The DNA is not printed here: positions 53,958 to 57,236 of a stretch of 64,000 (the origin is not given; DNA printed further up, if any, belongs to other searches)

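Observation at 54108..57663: AT-rich Type IIG-like fused endonuclease-methyltransferase inserted next to a decayed oxidoreductase gene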

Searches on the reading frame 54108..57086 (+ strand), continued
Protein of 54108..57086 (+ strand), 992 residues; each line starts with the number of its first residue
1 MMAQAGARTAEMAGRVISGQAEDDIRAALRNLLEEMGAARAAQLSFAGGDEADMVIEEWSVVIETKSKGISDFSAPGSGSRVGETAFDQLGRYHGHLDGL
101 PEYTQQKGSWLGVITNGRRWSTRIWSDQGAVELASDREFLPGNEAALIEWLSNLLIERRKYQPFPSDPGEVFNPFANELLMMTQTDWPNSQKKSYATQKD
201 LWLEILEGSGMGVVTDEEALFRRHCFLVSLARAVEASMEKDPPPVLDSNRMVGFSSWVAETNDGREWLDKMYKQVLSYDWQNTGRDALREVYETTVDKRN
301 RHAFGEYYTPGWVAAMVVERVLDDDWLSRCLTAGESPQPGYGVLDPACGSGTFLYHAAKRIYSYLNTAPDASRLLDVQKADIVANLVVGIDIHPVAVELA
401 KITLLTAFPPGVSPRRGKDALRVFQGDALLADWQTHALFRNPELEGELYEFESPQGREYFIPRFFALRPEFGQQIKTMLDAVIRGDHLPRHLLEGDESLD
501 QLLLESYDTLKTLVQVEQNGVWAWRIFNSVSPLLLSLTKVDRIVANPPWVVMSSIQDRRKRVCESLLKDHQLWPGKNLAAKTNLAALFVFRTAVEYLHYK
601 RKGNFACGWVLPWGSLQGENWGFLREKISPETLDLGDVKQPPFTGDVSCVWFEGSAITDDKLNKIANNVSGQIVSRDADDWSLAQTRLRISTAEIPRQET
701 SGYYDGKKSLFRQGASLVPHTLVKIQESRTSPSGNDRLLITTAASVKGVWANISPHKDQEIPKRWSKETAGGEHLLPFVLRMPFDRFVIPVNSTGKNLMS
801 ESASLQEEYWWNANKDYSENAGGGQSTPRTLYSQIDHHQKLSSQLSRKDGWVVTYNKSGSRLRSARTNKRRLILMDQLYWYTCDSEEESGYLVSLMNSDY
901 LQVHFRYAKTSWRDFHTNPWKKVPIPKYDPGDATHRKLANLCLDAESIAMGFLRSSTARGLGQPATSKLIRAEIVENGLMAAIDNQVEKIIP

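Call 23: search_solved_structures(query=A3, max_evalue=1, show_alignments=3)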
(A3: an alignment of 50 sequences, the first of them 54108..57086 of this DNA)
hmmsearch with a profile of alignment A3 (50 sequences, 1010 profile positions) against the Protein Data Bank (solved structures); distinct sequences matched with E-value up to 1: 15.
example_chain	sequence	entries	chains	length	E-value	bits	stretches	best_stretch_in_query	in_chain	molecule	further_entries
5hr4_C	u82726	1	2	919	3e-05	25.3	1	289-375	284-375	MmeI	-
7qw5_A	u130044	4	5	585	0.00025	22.2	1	312-382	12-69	Modification methylase BseCI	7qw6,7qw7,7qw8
2okc_A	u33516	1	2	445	0.0068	17.5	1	283-418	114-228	Type I restriction enzyme StySJI M protein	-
8w0p_A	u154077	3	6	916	0.0072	17.4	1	296-387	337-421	RM.BsaXI | site-specific DNA-methyltransferase (adenine-specific)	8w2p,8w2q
3ufb_A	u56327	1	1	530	0.034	15.2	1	354-384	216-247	Type I restriction-modification system methyltransferase subunit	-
3tlj_A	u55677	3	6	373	0.073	14.1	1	339-376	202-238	tRNA (guanine N2-)-methyltransferase Trm14 | Crystal structure of Trm14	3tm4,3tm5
9ewz_C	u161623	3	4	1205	0.083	13.9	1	349-377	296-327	Adenine-specific methyltransferase BrxX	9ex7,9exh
8zek_A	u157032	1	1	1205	0.1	13.6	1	349-377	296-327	site-specific DNA-methyltransferase (adenine-specific)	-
7lo5_A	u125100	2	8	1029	0.17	12.9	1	181-370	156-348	Site-specific DNA-methyltransferase (adenine-specific)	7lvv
8c45_A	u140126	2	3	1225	0.22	12.5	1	349-414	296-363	site-specific DNA-methyltransferase (adenine-specific)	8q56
3mlg_A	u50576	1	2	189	0.27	12.2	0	9-65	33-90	2X chimera of Helicobacter pylori protein HP0242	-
7lni_A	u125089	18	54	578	0.34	11.8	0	300-337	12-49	Site-specific DNA-methyltransferase (adenine-specific)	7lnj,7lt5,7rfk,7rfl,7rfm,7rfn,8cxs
8cxz_A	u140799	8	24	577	0.35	11.8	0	300-337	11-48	Site-specific DNA-methyltransferase (adenine-specific)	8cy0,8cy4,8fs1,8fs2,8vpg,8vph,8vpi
3v8v_A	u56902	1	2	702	0.56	11.1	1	341-374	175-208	Ribosomal RNA large subunit methyltransferase L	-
3v97_A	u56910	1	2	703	0.56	11.1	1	341-374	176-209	Ribosomal RNA large subunit methyltransferase L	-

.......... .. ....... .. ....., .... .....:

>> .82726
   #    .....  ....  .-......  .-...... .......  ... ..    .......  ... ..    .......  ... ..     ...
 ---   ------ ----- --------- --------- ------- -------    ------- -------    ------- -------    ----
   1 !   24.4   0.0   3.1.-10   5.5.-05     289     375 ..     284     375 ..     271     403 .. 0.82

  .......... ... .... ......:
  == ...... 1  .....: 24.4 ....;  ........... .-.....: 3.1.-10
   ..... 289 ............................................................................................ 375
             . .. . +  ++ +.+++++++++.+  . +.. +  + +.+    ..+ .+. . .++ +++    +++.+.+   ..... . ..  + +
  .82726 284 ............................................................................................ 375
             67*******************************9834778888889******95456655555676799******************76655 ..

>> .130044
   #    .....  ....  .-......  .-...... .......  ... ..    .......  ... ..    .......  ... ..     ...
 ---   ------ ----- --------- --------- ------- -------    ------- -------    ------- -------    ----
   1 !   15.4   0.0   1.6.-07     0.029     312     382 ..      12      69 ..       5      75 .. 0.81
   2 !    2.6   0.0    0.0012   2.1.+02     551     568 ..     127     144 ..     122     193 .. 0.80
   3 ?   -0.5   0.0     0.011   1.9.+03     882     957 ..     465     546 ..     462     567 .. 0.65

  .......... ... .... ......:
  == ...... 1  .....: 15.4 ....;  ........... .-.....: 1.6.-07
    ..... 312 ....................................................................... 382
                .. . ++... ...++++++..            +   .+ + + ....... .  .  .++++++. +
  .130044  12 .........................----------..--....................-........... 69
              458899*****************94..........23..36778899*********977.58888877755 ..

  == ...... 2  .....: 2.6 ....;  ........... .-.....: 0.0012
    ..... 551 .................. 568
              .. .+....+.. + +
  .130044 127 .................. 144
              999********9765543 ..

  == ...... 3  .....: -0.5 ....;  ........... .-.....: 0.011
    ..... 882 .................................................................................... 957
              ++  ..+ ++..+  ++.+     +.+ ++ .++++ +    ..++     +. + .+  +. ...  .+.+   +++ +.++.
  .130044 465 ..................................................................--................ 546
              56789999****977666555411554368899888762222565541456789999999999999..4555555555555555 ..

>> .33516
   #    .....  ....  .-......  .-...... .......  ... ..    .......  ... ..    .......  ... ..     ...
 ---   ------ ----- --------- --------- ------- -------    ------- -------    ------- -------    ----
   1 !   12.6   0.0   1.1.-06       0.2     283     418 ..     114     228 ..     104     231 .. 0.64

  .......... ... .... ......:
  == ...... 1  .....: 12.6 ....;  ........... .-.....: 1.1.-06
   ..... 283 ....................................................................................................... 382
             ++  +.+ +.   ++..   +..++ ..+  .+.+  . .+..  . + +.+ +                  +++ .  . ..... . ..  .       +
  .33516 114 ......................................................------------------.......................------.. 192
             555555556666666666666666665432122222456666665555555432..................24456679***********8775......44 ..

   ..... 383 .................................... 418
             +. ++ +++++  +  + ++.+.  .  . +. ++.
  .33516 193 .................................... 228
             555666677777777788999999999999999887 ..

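Call 29: find_encoding_contigs(protein=P0004, flank=6000, max_places=2)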
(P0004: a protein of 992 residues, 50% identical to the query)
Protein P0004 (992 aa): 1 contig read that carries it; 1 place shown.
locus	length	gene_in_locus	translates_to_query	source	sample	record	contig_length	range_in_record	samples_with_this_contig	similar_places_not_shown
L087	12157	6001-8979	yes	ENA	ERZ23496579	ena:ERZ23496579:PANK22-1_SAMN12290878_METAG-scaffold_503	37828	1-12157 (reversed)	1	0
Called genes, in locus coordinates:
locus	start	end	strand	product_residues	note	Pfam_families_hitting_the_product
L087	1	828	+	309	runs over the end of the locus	PF00005:ABC_tran, PF13304:AAA_21 (weak), PF26919:ABC-like_C (weak)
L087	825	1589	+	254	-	PF01061:ABC2_membrane, PF12698:ABC2_membrane_3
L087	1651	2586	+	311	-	PF00561:Abhydrolase_1, PF12146:Hydrolase_4 (weak), PF12697:Abhydrolase_6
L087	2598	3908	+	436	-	PF03841:SelA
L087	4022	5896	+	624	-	PF00009:GTP_EFTU, PF01926:MMR_HSR1, PF03144:GTP_EFTU_D2, PF25461:Beta-barrel_SelB (faint), PF09107:WHD_3rd_SelB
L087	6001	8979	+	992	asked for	PF02384:N6_Mtase, PF20473:MmeI_Mtase (weak)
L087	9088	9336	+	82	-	-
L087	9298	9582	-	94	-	PF02467:Whib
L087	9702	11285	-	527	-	PF25145:NfeD1b_N (weak), PF24961:NfeD_membrane, PF01957:NfeD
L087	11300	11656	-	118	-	PF01740:STAS, PF13466:STAS_2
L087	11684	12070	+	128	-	PF00072:Response_reg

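Call 30: find_encoding_contigs(protein=P0010, flank=6000, max_places=2)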
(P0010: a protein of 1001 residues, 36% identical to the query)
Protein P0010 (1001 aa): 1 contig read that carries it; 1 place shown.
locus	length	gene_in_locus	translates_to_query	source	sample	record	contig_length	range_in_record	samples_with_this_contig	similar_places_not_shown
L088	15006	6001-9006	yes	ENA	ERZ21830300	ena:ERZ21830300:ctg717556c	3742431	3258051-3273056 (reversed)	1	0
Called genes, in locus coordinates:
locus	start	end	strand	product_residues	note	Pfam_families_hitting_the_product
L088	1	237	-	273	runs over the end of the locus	PF05175:MTS, PF06325:PrmA (weak), PF13489:Methyltransf_23, PF01209:Ubie_methyltran, PF13847:Methyltransf_31, PF08241:Methyltransf_11, PF08242:Methyltransf_12, PF13649:Methyltransf_25, +2 more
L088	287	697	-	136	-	PF07366:SnoaL, PF14534:DUF4440 (weak), PF12680:SnoaL_2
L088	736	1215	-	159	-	PF00903:Glyoxalase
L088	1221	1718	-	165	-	PF00903:Glyoxalase, PF18029:Glyoxalase_6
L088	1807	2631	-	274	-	PF00378:ECH_1, PF16113:ECH_2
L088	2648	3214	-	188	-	PF00080:Sod_Cu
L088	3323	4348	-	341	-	PF00296:Bac_luciferase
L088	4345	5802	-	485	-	PF00202:Aminotran_3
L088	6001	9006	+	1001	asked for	PF02384:N6_Mtase (weak), PF20473:MmeI_Mtase (faint), PF07669:Eco57I (weak)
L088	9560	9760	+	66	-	-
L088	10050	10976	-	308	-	PF00296:Bac_luciferase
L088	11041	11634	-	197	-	-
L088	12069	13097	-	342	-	PF01637:ATPase_2 (weak), PF13191:AAA_16 (weak), PF13401:AAA_22 (faint), PF12802:MarR_2 (faint)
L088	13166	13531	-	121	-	PF00903:Glyoxalase, PF18029:Glyoxalase_6 (weak)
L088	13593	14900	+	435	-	PF03601:Cons_hypoth698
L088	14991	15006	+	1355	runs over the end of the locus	PF01108:Tissue_fac (faint), PF16656:Pur_ac_phosph_N (faint), PF21605:CRLF2-like_D2 (faint), PF28033:Fn3_ROS1 (faint), PF00041:fn3, PF24489:Ig_J_second (faint), PF25059:FN3_DSCAM-DSCAML_C (weak), PF00041:fn3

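Call 31: find_encoding_contigs(protein=P0033, flank=6000, max_places=2)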
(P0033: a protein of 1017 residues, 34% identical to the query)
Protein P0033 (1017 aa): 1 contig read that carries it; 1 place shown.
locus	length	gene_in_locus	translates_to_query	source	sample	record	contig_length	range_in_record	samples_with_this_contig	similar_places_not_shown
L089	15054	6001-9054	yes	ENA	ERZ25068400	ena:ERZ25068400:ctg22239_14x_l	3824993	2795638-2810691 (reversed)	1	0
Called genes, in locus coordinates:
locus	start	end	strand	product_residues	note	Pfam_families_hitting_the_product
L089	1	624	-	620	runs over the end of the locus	PF00140:Sigma70_r1_2, PF04542:Sigma70_r2, PF04539:Sigma70_r3, PF04545:Sigma70_r4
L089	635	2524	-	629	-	PF01807:Zn_ribbon_DnaG, PF08275:DNAG_N, PF01751:Toprim, PF13155:Toprim_2, PF13662:Toprim_4, PF10410:DnaB_bind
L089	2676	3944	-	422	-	PF00571:CBS, PF03471:CorC_HlyC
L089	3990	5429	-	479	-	PF00483:NTP_transferase, PF01128:IspD (weak), PF12804:NTP_transf_3, PF14602:Hexapep_2 (faint), PF25084:LbH_EIF2B, PF25087:GMPPB_C (faint), PF00132:Hexapep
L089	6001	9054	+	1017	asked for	PF02384:N6_Mtase (weak), PF20473:MmeI_Mtase (faint)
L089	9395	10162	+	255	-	PF20772:TACO1_YebC_N, PF01709:Transcrip_reg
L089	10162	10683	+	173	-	PF02075:RuvC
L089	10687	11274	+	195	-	PF01330:RuvA_N, PF14520:HHH_5, PF07499:RuvA_C (weak)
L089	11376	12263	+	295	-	PF05685:Uma2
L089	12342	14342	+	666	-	PF04851:ResIII, PF17757:UvrB_inter, PF27431:UvrB_3rd, PF00271:Helicase_C, PF12344:UvrB, PF02151:UVR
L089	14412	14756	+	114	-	-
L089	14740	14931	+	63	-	-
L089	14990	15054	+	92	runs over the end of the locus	-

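Call 44: predict_structure(alignment_id=A4)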
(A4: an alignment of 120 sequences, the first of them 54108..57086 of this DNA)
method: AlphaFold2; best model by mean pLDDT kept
length: 992 residues; sequences in the alignment: 120
mean_pLDDT: 92.0   pTM: 0.85
mean pLDDT of the five models: 92.0, 91.7, 91.4, 90.8, 90.7
residues with pLDDT >= 90: 772; 70-90: 186; 50-70: 31; < 50: 3
segments of 3 or more residues with pLDDT < 50: none
pLDDT, mean of each block of 10 residues (from residue 1): 67 96 96 85 87 89 95 95 95 91 78 95 85 87 93 78 85 96 89 92 82 79 96 92 86 91 94 92 83 89 75 97 97 93 93 97 96 96 97 92 91 89 93 65 72 89 92 94 95 95 97 90 91 94 95 85 94 92 95 96 96 94 94 94 91 89 88 90 94 85 95 97 98 93 96 97 98 98 98 96 98 98 92 97 95 97 96 98 97 98 94 92 97 98 98 95 97 98 98 90
secondary structure, 60 per line:
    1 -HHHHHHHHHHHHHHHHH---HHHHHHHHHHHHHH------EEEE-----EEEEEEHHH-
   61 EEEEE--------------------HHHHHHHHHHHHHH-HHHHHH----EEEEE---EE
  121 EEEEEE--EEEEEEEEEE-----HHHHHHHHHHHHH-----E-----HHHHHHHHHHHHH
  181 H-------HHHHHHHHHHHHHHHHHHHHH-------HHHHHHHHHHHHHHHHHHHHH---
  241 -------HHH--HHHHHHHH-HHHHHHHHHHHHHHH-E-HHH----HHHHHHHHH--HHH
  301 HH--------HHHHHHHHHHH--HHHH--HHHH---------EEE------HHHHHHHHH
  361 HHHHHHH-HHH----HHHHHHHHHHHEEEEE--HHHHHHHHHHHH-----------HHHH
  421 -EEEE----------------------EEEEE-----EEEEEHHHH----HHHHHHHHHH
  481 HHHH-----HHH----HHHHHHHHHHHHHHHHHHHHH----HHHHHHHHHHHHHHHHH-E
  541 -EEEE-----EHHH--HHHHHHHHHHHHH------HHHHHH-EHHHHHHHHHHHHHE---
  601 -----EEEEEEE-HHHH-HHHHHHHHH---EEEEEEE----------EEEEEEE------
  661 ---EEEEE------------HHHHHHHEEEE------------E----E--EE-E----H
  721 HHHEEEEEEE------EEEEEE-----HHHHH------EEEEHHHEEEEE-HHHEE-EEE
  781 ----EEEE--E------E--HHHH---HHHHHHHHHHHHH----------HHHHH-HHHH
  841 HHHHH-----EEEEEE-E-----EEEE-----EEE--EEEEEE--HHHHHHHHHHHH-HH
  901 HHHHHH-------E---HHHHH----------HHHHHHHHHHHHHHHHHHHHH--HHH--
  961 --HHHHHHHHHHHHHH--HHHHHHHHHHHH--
elements in order (helices of 4 or more, strands of 3 or more residues): H2-18 H22-35 E42-45 E51-56 E61-65 H86-99 H101-106 E111-115 E119-126 E129-138 H144-156 H168-181 H189-209 H217-237 H253-260 H262-276 H287-295 H298-302 H311-321 H324-327 H330-333 E343-345 H352-367 H376-386 E387-391 H394-405 H417-420 E422-425 E448-452 E458-462 H463-466 H471-484 H497-517 H522-538 E542-545 H557-569 H576-581 H584-596 E606-612 H614-617 H619-627 E631-637 E648-654 E664-668 H681-687 E688-691 H720-723 E724-730 E737-742 H748-752 E759-762 E766-770 E778-780 E785-788 H801-804 H808-820 H831-835 H837-845 E851-856 E864-867 E873-875 E878-883 H886-897 H899-906 H918-922 H933-953 H963-976 H979-990
